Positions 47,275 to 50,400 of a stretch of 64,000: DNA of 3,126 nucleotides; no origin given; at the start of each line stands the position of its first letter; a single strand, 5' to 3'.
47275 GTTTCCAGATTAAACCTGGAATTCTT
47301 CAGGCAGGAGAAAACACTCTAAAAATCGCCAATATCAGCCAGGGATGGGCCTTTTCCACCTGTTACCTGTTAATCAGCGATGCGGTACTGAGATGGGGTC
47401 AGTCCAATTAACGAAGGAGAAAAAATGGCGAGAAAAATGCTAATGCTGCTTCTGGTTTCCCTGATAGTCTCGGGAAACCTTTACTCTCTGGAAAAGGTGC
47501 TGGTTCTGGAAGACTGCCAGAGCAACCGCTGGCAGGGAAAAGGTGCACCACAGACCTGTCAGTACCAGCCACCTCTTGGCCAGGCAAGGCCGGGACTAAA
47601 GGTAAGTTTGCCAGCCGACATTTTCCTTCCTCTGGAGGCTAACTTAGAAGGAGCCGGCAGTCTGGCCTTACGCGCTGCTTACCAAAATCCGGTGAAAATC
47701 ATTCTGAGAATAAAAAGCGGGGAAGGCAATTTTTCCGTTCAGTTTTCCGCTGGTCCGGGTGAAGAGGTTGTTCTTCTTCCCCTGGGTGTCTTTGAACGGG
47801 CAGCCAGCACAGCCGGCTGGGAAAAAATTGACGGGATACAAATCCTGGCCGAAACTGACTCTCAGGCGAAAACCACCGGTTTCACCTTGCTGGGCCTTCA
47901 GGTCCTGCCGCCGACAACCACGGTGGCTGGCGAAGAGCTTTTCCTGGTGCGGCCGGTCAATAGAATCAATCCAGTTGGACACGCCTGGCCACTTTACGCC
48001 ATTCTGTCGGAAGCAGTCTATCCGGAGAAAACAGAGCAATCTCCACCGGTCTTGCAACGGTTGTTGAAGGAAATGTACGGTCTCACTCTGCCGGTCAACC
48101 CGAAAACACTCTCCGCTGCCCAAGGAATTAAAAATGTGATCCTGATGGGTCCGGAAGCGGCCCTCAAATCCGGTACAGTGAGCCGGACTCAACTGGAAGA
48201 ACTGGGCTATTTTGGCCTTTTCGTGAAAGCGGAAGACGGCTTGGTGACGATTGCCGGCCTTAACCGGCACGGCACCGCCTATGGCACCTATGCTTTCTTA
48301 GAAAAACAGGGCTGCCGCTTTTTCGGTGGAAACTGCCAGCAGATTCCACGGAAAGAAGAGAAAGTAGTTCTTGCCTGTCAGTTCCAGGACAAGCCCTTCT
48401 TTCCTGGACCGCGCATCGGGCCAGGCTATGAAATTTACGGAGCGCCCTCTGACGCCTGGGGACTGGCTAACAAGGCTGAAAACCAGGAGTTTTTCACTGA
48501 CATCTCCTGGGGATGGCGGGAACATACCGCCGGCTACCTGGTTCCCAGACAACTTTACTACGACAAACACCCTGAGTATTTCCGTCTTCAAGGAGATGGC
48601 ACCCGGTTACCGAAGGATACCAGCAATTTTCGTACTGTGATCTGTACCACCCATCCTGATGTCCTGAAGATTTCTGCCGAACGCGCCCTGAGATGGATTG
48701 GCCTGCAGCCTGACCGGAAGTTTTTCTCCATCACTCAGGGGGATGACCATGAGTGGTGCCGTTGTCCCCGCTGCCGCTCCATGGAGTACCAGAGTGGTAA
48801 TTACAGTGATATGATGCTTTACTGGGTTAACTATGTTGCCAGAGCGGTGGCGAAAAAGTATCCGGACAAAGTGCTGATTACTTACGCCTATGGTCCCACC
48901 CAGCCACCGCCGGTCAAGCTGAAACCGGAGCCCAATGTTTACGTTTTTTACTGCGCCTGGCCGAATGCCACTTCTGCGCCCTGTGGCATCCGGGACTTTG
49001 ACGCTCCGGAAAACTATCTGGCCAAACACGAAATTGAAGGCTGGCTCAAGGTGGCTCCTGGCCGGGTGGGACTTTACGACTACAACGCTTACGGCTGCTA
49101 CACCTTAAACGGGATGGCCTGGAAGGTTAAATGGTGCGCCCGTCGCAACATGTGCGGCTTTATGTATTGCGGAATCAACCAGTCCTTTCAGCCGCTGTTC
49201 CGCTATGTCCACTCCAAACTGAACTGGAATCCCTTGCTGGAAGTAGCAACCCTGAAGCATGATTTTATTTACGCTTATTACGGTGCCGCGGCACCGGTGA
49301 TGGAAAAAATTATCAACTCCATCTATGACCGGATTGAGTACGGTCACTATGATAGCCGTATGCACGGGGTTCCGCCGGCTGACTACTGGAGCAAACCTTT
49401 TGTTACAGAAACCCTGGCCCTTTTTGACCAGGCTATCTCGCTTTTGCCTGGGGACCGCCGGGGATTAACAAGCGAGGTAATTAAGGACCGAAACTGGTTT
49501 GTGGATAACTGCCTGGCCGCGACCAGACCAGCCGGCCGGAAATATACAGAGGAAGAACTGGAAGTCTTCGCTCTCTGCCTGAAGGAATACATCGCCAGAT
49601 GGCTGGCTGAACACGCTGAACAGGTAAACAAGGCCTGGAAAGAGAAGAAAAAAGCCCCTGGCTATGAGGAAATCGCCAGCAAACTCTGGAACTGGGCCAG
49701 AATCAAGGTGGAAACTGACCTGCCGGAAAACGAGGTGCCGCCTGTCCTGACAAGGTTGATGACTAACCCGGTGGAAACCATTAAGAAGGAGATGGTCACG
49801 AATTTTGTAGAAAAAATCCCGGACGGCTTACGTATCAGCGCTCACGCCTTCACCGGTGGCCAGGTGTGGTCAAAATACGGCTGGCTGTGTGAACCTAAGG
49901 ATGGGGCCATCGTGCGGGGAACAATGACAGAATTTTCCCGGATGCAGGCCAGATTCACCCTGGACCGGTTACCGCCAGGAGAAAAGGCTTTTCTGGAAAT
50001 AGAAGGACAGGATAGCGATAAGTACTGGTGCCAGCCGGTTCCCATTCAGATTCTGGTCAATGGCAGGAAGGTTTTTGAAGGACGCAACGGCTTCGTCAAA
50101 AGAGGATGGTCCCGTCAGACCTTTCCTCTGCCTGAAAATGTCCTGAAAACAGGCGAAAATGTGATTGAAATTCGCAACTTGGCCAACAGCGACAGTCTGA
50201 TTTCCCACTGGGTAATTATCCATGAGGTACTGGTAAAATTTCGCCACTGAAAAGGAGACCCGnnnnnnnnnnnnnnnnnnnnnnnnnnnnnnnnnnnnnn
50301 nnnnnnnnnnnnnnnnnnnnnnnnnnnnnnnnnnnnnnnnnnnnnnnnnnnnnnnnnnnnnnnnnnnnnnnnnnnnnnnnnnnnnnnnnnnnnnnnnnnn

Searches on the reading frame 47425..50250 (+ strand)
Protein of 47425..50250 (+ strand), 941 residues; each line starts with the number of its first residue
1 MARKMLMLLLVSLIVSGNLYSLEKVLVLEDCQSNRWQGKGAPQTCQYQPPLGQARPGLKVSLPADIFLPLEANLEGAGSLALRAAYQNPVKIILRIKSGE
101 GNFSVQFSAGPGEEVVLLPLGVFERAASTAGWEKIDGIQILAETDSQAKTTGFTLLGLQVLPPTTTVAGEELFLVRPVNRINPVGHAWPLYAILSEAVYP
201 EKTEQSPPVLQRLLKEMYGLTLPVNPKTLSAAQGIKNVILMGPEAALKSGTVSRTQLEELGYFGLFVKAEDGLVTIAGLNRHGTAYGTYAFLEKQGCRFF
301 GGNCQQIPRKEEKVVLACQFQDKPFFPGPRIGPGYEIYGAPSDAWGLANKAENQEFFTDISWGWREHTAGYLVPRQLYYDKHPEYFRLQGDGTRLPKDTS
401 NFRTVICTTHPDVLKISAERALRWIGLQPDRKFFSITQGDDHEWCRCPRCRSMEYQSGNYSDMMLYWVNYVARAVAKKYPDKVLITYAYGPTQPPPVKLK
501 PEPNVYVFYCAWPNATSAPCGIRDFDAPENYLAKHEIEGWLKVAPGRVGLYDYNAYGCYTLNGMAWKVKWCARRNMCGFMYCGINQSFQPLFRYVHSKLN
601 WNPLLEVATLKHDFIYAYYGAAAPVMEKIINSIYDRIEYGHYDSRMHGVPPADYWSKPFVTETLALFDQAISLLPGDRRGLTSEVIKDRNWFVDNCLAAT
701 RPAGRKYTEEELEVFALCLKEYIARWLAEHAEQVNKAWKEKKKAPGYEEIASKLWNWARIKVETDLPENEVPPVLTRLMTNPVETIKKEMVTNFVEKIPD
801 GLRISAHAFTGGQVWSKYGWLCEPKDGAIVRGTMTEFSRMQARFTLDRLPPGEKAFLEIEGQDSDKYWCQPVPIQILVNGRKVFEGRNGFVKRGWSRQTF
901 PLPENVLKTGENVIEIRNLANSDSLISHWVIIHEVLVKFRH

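Call 81: search_protein_families(library=pfam, proteins=[window:47425-50250:+])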
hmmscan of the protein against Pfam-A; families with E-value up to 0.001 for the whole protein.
window:47425-50250:+ (941 aa): 1 family
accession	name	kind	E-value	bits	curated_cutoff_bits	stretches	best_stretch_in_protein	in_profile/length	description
PF16126.11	DUF4838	-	1.4e-50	172.7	26.6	1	345-630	43-324/325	Domain of unknown function (DUF4838)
